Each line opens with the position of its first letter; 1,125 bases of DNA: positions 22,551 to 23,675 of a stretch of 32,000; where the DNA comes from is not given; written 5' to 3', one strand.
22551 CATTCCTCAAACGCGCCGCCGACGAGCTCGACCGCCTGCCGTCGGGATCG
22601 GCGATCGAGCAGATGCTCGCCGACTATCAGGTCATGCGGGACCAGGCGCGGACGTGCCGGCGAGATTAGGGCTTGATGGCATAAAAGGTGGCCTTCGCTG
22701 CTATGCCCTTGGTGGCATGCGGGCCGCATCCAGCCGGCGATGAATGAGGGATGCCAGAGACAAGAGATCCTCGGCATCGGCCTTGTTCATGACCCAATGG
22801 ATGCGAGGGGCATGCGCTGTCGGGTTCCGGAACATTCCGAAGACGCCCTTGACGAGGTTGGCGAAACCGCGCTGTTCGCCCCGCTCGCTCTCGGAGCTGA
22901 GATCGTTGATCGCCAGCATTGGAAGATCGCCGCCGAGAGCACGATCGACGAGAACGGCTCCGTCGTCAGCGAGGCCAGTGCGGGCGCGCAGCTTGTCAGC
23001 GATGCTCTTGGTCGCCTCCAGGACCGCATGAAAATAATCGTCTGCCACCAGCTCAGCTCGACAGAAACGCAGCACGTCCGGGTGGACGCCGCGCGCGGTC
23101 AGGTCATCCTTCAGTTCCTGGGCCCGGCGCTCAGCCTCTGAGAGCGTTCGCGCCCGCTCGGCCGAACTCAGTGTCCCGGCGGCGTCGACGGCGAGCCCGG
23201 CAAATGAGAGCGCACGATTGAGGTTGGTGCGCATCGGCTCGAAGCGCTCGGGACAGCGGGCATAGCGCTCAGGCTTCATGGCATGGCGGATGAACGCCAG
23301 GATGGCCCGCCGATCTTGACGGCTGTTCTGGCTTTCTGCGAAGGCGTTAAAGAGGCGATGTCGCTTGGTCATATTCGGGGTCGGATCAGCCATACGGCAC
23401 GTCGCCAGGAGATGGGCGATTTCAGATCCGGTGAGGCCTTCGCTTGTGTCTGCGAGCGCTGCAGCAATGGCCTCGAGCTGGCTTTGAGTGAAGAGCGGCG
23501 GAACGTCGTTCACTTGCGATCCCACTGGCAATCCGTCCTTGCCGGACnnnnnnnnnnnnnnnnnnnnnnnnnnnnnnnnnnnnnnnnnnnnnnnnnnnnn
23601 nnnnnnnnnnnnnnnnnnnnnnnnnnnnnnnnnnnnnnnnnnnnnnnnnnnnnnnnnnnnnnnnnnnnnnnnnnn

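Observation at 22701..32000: Five-gene helicase / DUF3800 / DUF1156 methylase / DUF499 ATPase / TIGR02391 operon: candidate uncharacterised methylation-associated anti-phage system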

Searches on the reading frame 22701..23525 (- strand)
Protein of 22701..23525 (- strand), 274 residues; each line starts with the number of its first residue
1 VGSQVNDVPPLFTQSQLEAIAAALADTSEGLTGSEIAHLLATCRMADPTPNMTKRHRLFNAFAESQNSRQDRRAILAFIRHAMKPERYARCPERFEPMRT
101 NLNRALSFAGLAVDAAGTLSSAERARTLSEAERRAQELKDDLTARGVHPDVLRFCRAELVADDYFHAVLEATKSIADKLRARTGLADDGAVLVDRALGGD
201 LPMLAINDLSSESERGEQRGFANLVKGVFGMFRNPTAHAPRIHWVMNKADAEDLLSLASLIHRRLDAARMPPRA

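Call 10: search_protein_families(library=pfam, proteins=[window:22701-23525:-], max_evalue=0.01)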
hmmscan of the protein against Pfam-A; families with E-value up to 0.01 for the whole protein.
window:22701-23525:- (274 aa): 1 family
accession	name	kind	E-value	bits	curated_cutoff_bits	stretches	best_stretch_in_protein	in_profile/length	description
PF09509.15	Hypoth_Ymh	-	2.3e-40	137.6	25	1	145-265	1-119/119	Protein of unknown function (Hypoth_ymh)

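Call 11: search_protein_families(library=padloc, proteins=[window:22701-23525:-], max_evalue=0.01)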
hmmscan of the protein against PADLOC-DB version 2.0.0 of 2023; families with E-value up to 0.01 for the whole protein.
window:22701-23525:- (274 aa): 3 families
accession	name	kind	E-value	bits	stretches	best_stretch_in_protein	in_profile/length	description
PDLC03987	PD-Lambda-3_B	-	6.1e-83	276.2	1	10-269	5-264/270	-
PDLC03988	PD-Lambda-3_B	-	2.7e-58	195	1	10-223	5-218/222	-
PDLC02412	Aga_HEPN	-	4.1e-15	53.7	1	148-257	255-366/382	Class II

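Call 12: search_protein_families(library=ncbifam, proteins=[window:22701-23525:-], max_evalue=0.01)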
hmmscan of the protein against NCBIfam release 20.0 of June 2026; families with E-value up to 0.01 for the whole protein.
window:22701-23525:- (274 aa): 1 family
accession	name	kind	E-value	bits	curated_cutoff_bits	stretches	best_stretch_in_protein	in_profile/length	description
TIGR02391.1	hypoth_ymh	hypoth_equivalog_domain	1.9e-41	141.1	39.45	1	147-269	1-124/125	TIGR02391 family protein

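Call 44: find_homologous_proteins(query=window:22701-23525:-, max_evalue=0.00001)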
Query window:22701-23525:- (274 aa): 3061 proteins with E <= 0.00001 among 8000 candidates; the best 120 are listed.
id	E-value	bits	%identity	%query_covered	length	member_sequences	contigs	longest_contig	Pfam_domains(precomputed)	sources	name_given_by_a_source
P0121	5.3e-173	591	99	100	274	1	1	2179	PF09509.16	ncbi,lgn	-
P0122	2.4e-172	589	99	100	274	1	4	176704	PF09509.16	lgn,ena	-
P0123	5.4e-172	588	99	100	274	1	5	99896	PF09509.16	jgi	-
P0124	7.6e-164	561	95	98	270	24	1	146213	PF09509.16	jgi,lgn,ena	-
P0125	1.1e-163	561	95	98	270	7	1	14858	PF09509.16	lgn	-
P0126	5.8e-161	552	94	98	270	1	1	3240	PF09509.16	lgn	-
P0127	3.1e-154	530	90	98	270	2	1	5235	PF09509.16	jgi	jgi:uncharacterized protein (TIGR02391 family)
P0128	4.4e-154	529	89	98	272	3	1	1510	PF09509.16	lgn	-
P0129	3.4e-153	526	89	98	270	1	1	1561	PF09509.16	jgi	jgi:uncharacterized protein (TIGR02391 family)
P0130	5.5e-153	526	89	98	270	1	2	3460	PF09509.16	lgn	-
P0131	9.7e-153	525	90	98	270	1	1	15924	PF09509.16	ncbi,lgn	-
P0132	1.9e-148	511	87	97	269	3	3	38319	PF09509.16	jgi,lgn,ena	jgi:uncharacterized protein (TIGR02391 family)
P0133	3.1e-147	507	88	97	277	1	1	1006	PF09509.16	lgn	-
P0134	2.3e-145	501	87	98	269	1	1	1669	PF09509.16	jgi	jgi:uncharacterized protein (TIGR02391 family)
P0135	1.4e-144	498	84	96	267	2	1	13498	PF09509.16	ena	-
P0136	1.0e-143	495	84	96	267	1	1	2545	PF09509.16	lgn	-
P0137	2.1e-143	494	85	96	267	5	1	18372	PF09509.16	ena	-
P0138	5.9e-143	493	84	96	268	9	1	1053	PF09509.16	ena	-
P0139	1.1e-140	485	84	96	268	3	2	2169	PF09509.16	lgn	-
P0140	6.0e-139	480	84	96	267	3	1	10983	PF09509.16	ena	-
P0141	4.4e-136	470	81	96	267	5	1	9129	PF09509.16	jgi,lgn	jgi:uncharacterized protein (TIGR02391 family)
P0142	2.9e-135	467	81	96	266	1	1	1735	PF09509.16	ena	-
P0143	2.1e-134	465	81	96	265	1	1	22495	PF09509.16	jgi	-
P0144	6.7e-134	463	79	97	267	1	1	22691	PF09509.16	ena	-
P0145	7.3e-134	463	81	96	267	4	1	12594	PF09509.16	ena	-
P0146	9.8e-134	462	90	86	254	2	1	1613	PF09509.16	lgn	-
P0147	2.6e-133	461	80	96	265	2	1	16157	PF09509.16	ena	-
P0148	3.0e-133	461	78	97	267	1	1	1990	PF09509.16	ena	-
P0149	7.4e-132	456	78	96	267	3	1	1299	PF09509.16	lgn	-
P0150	1.6e-131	455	78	96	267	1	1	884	PF09509.16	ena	-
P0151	1.8e-131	455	78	97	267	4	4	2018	PF09509.16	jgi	jgi:uncharacterized protein (TIGR02391 family)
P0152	4.8e-131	454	79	96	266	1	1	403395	PF09509.16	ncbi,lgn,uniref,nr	ncbi:TIGR02391 family protein [Nitrospirillum pindoramense]|uniref:Uncharacterized protein (TIGR0239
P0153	9.5e-130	449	78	96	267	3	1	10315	PF09509.16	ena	-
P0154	9.7e-130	449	75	99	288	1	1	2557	PF09509.16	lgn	-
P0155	3.1e-129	448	77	96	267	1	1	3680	PF09509.16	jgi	jgi:uncharacterized protein (TIGR02391 family)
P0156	4.6e-129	447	78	97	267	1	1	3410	PF09509.16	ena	-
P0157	5.8e-129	447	79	96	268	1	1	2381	PF09509.16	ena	-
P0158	8.5e-129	446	80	96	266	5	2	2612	PF09509.16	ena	-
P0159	1.6e-128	445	90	84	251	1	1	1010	PF09509.16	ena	-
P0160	1.8e-128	445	77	96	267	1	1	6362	PF09509.16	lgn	-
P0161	6.0e-128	444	76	96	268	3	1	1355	PF09509.16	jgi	-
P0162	1.2e-127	443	79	96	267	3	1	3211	PF09509.16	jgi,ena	jgi:uncharacterized protein (TIGR02391 family)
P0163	1.5e-127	442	78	96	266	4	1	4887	PF09509.16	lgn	-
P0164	1.8e-127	442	75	96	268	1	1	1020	PF09509.16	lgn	-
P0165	2.0e-127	442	77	97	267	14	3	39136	PF09509.16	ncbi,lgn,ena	-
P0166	2.1e-127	442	74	96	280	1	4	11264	PF09509.16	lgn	-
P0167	4.1e-127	441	76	96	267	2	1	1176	PF09509.16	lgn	-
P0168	4.4e-127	441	78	96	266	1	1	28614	PF09509.16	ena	-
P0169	6.2e-127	440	75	96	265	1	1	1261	PF09509.16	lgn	-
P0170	1.6e-126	439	78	96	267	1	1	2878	PF09509.16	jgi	jgi:uncharacterized protein (TIGR02391 family)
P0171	1.8e-126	439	75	96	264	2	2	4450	PF09509.16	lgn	-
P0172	1.8e-126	439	75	96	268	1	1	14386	PF09509.16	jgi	jgi:uncharacterized protein (TIGR02391 family)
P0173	2.2e-126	438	74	96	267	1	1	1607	PF09509.16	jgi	jgi:uncharacterized protein (TIGR02391 family)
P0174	2.4e-126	438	77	96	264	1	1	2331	PF09509.16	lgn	-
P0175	2.6e-126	438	88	84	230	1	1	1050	PF09509.16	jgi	jgi:uncharacterized protein (TIGR02391 family)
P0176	3.1e-126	438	75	96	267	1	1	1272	PF09509.16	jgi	jgi:uncharacterized protein (TIGR02391 family)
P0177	4.1e-126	438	78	96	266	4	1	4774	PF09509.16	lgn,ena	-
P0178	4.2e-126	437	79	94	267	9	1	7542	PF09509.16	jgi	jgi:uncharacterized protein (TIGR02391 family)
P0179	4.5e-126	437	76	96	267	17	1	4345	PF09509.16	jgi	jgi:uncharacterized protein (TIGR02391 family)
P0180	4.9e-126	437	75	96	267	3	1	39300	PF09509.16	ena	-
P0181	7.0e-126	437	74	96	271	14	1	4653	PF09509.16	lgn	-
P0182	8.7e-126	436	76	96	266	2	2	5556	PF09509.16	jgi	jgi:uncharacterized protein (TIGR02391 family)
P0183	1.3e-125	436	75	96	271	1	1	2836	PF09509.16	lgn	-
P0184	1.3e-125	436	75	96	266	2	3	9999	PF09509.16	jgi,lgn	jgi:uncharacterized protein (TIGR02391 family)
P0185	1.4e-125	436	75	96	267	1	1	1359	PF09509.16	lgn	-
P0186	1.7e-125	436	76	96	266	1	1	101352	PF09509.16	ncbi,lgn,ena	-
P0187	2.1e-125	435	75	96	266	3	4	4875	PF09509.16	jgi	jgi:uncharacterized protein (TIGR02391 family)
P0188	2.4e-125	435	76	96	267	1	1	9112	PF09509.16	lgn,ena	-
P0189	2.4e-125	435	75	96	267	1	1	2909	PF09509.16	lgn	-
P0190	2.8e-125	435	76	96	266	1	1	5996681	PF09509.16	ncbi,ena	-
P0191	2.8e-125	435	75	96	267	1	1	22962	PF09509.16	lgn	-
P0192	3.1e-125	435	75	96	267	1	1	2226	PF09509.16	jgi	jgi:uncharacterized protein (TIGR02391 family)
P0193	3.2e-125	435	73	97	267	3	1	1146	PF09509.16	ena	-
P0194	3.8e-125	434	79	94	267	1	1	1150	PF09509.16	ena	-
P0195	3.9e-125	434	75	96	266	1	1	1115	PF09509.16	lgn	-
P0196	4.3e-125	434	75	96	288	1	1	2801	PF09509.16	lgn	-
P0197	4.7e-125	434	75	96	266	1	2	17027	PF09509.16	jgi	-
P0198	4.8e-125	434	73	96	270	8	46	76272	PF09509.16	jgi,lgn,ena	jgi:uncharacterized protein (TIGR02391 family)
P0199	8.8e-125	433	78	94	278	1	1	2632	PF09509.16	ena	-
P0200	1.0e-124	433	75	96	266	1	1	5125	PF09509.16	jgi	jgi:uncharacterized protein (TIGR02391 family)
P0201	1.4e-124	433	74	96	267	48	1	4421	PF09509.16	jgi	jgi:uncharacterized protein (TIGR02391 family)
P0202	1.7e-124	432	76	96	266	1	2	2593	PF09509.16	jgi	jgi:uncharacterized protein (TIGR02391 family)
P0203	2.2e-124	432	74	96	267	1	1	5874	PF09509.16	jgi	jgi:uncharacterized protein (TIGR02391 family)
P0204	2.6e-124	432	75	96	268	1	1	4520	PF09509.16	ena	-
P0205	3.1e-124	431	77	96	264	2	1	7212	PF09509.16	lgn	-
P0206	4.0e-124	431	76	96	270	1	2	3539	PF09509.16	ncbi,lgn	ncbi:MAG: TIGR02391 family protein [Steroidobacteraceae bacterium]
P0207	4.3e-124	431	74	96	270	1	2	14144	PF09509.16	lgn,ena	-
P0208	4.6e-124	431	74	96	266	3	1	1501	PF09509.16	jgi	jgi:uncharacterized protein (TIGR02391 family)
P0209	4.7e-124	431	75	96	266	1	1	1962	PF09509.16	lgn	-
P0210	4.9e-124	431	76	96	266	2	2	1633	PF09509.16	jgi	jgi:uncharacterized protein (TIGR02391 family)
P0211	6.4e-124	430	70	97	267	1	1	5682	PF09509.16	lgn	-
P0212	7.9e-124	430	75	96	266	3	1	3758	PF09509.16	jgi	jgi:uncharacterized protein (TIGR02391 family)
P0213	9.6e-124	430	73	96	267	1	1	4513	PF09509.16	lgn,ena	-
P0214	1.5e-123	429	75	96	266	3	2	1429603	PF09509.16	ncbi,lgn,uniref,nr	ncbi:TIGR02391 family protein [Sinorhizobium meliloti]|uniref:TIGR02391 family protein n=1 Tax=Rhizo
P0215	1.9e-123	429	78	95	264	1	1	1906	PF09509.16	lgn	-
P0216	3.6e-123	428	73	96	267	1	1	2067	PF09509.16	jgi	jgi:uncharacterized protein (TIGR02391 family)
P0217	5.0e-123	427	75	96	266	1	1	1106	PF09509.16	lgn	-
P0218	5.6e-123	427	78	95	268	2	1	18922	PF09509.16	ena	-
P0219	7.1e-123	427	73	96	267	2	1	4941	PF09509.16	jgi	jgi:uncharacterized protein (TIGR02391 family)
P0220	7.1e-123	427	74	97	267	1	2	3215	PF09509.16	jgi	jgi:uncharacterized protein (TIGR02391 family)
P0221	7.6e-123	427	75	96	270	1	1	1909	PF09509.16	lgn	-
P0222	7.8e-123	427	73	96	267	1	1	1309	PF09509.16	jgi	jgi:uncharacterized protein (TIGR02391 family)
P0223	8.9e-123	427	77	96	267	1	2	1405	PF09509.16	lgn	-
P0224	9.0e-123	427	71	97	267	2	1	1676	PF09509.16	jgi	jgi:uncharacterized protein (TIGR02391 family)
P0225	1.2e-122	426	73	96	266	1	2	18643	PF09509.16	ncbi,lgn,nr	ncbi:MAG: TIGR02391 family protein [Hyphomicrobiales bacterium]|nr:MAG: TIGR02391 family protein [Hy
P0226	1.2e-122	426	74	96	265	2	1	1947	PF09509.16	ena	-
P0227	1.4e-122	426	75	96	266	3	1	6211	PF09509.16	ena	-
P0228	1.7e-122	426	73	96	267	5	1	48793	PF09509.16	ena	-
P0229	1.9e-122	426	73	96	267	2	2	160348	PF09509.16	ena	-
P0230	2.1e-122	425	76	99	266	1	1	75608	PF09509.16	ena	-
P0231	2.2e-122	425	75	96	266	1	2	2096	PF09509.16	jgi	jgi:uncharacterized protein (TIGR02391 family)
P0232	2.6e-122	425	74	96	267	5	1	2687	PF09509.16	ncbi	-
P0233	2.7e-122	425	75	96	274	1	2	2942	PF09509.16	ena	-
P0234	2.8e-122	425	74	96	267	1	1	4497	PF09509.16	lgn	-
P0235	3.1e-122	425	74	96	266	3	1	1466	PF09509.16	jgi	jgi:uncharacterized protein (TIGR02391 family)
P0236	3.5e-122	425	73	96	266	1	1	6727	PF09509.16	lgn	-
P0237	3.6e-122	425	74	96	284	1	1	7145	PF09509.16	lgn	-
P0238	4.0e-122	424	74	96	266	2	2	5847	PF09509.16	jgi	jgi:uncharacterized protein (TIGR02391 family)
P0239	4.1e-122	424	72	96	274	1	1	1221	PF09509.16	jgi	jgi:uncharacterized protein (TIGR02391 family)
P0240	6.6e-122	424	76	96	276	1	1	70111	PF09509.16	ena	-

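Call 46: find_encoding_contigs(protein=P0122, flank=10000, max_places=4)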
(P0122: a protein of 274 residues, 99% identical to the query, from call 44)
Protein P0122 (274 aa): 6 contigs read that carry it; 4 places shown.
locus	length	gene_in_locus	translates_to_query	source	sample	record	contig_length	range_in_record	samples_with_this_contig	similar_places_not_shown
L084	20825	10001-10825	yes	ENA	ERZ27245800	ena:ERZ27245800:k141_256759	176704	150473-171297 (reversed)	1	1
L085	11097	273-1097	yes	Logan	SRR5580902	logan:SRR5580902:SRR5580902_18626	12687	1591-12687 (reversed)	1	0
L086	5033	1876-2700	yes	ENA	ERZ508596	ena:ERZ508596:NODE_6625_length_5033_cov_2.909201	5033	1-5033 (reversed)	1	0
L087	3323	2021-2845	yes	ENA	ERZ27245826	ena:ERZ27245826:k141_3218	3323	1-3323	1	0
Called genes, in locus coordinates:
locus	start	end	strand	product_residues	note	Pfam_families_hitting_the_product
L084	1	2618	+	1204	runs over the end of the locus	PF01381:HTH_3, PF13560:HTH_31 (weak), PF00176:SNF2-rel_dom (weak), PF04851:ResIII (weak), PF00271:Helicase_C, PF13020:NOV_C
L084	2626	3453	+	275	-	PF12686:DUF3800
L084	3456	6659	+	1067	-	PF06634:DUF1156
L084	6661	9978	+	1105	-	PF04465:DUF499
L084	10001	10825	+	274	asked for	PF09509:Hypoth_Ymh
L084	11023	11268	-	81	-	-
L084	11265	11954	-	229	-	PF05257:CHAP (weak)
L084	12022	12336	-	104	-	PF19622:DUF6127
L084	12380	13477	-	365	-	PF10983:DUF2793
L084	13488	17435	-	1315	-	PF13547:GTA_TIM, PF13550:Phage-tail_3, PF23666:Rcc01698_C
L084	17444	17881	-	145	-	PF00877:NLPC_P60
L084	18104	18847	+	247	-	-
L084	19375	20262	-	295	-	PF09931:Phage_phiJL001_Gp84_N, PF09356:Phage_BR0599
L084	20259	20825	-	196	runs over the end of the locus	PF09343:DUF2460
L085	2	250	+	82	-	?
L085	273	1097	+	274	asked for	PF09509:Hypoth_Ymh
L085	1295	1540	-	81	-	-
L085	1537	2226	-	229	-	PF05257:CHAP (weak)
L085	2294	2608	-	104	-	PF19622:DUF6127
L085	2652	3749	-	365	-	PF10983:DUF2793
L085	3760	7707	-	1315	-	PF13547:GTA_TIM, PF13550:Phage-tail_3, PF23666:Rcc01698_C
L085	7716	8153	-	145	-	PF00877:NLPC_P60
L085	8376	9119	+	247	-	-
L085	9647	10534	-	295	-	PF09931:Phage_phiJL001_Gp84_N, PF09356:Phage_BR0599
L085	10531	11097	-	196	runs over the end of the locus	PF09343:DUF2460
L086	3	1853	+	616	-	?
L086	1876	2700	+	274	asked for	PF09509:Hypoth_Ymh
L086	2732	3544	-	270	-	PF01048:PNP_UDP_1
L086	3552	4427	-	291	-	PF02401:LYTB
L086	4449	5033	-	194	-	?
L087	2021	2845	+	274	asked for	PF09509:Hypoth_Ymh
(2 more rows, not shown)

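Call 50: find_encoding_contigs(protein=P0214, flank=6000, max_places=3)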
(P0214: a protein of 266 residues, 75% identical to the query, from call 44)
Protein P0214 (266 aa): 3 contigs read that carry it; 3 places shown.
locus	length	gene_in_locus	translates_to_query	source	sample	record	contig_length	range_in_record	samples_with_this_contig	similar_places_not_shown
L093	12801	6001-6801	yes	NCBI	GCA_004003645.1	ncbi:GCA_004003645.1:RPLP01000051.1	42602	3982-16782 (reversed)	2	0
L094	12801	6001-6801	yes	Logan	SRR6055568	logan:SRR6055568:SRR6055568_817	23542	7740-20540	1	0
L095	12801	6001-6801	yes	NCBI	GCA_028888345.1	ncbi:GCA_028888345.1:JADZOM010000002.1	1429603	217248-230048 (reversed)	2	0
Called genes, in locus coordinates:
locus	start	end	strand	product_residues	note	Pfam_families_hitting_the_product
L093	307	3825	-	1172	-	PF00270:DEAD, PF04851:ResIII, PF00271:Helicase_C (weak)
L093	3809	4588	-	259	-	PF08878:HamA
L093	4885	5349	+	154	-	PF01381:HTH_3 (faint)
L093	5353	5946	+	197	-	PF02661:Fic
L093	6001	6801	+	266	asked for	PF09509:Hypoth_Ymh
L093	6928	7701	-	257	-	-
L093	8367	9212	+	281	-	-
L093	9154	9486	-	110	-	-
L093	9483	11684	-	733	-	-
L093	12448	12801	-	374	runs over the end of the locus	PF14350:Beta_protein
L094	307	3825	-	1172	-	PF00270:DEAD, PF04851:ResIII, PF00271:Helicase_C (weak)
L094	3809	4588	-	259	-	PF08878:HamA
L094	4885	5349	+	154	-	PF01381:HTH_3 (faint)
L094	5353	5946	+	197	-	PF02661:Fic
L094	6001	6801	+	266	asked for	PF09509:Hypoth_Ymh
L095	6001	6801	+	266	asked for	PF09509:Hypoth_Ymh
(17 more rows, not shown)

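Call 51: find_encoding_contigs(protein=P0152, flank=6000, max_places=2)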
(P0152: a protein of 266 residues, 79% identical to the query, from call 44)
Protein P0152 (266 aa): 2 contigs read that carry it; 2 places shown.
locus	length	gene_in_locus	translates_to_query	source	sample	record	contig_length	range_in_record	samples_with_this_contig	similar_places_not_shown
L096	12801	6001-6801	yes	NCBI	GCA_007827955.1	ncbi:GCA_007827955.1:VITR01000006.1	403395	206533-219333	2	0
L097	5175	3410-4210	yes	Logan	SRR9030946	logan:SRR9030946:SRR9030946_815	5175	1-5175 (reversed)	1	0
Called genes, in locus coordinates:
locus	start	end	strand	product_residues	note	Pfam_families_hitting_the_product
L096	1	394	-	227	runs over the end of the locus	-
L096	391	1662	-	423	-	PF02463:SMC_N, PF11398:DUF2813 (weak), PF13175:AAA_15, PF13476:AAA_23, PF13514:AAA_27 (weak), PF13555:AAA_29 (weak), PF13304:AAA_21, PF13175:AAA_15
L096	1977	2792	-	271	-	PF01223:Endonuclease_NS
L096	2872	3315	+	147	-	PF02586:SRAP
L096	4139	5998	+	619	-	-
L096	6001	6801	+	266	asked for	PF09509:Hypoth_Ymh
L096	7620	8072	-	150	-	PF05443:ROS_MUCR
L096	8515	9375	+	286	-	PF18431:RNAse_A_bac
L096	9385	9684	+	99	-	PF18593:CdiI_2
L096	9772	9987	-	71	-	-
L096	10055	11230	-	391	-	-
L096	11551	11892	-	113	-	PF13560:HTH_31, PF01381:HTH_3, PF12844:HTH_19 (weak), PF13443:HTH_26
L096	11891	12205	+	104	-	PF08281:Sigma70_r4_2 (weak), PF00196:GerE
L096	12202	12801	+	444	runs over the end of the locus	PF00004:AAA, PF07728:AAA_5 (weak)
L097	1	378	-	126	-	?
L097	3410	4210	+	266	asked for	PF09509:Hypoth_Ymh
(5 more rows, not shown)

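Call 52: find_encoding_contigs(protein=P0198, flank=6000, max_places=4)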
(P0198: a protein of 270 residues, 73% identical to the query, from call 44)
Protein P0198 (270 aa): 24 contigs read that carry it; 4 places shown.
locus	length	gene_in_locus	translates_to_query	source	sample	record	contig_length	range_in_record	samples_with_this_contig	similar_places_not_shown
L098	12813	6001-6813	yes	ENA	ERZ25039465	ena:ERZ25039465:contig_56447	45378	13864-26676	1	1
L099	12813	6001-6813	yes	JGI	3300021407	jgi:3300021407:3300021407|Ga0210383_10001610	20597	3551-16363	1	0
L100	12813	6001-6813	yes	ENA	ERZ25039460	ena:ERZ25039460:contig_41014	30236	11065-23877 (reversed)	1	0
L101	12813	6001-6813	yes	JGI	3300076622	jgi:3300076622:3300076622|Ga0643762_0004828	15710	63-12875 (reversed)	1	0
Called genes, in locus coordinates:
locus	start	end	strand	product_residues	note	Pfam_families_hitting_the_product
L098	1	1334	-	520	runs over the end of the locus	PF02661:Fic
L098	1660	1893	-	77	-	-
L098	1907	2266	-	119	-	PF11171:DUF2958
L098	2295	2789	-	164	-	-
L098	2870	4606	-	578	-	PF02195:ParB_N, PF17762:HTH_ParB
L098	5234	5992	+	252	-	PF18860:AbiJ_NTD3, PF14355:Abi_C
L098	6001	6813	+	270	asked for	PF09509:Hypoth_Ymh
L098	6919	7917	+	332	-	PF05598:DUF772, PF01609:DDE_Tnp_1, PF13359:DDE_Tnp_4, PF13612:DDE_Tnp_1_3 (weak)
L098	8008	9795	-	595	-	PF00580:UvrD-helicase, PF13245:AAA_19, PF01443:Viral_helicase1 (faint), PF13361:UvrD_C, PF13538:UvrD_C_2 (faint)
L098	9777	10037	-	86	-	-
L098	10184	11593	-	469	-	PF02463:SMC_N, PF13175:AAA_15, PF13476:AAA_23, PF13175:AAA_15, PF11398:DUF2813, PF13304:AAA_21, PF20469:OLD-like_TOPRIM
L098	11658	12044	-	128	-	-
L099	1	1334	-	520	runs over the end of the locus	PF02661:Fic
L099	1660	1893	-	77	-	-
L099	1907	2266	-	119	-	PF11171:DUF2958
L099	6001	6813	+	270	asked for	PF09509:Hypoth_Ymh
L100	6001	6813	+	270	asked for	PF09509:Hypoth_Ymh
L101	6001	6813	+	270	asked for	PF09509:Hypoth_Ymh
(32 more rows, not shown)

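Call 53: search_solved_structures(query=window:22701-23525:-, max_evalue=1, show_alignments=2)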
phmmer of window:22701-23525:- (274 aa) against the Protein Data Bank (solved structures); distinct sequences matched with E-value up to 1: 0.

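Call 66: predict_structure(alignment_id=A2)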
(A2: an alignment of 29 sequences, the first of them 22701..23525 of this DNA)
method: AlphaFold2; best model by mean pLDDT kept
length: 274 residues; sequences in the alignment: 29
mean_pLDDT: 81.9   pTM: 0.54
mean pLDDT of the five models: 81.9, 81.9, 78.4, 76.4, 76.4
residues with pLDDT >= 90: 119; 70-90: 101; 50-70: 37; < 50: 17
segments of 3 or more residues with pLDDT < 50: 1-8, 123-126, 237-241
pLDDT, mean of each block of 10 residues (from residue 1): 45 86 82 92 93 92 93 90 80 81 68 59 52 83 93 85 81 93 90 89 90 93 91 55 70 93 94 70
secondary structure, 60 per line:
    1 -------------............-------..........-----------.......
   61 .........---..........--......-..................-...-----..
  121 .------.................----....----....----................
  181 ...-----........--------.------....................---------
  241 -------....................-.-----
elements in order: H14-25 H33-42 H54-69 H73-82 H85-90 H92-109 E111-113 E119-121 H128-144 H149-152 H157-160 H165-183 H189-196 H212-231 H248-267
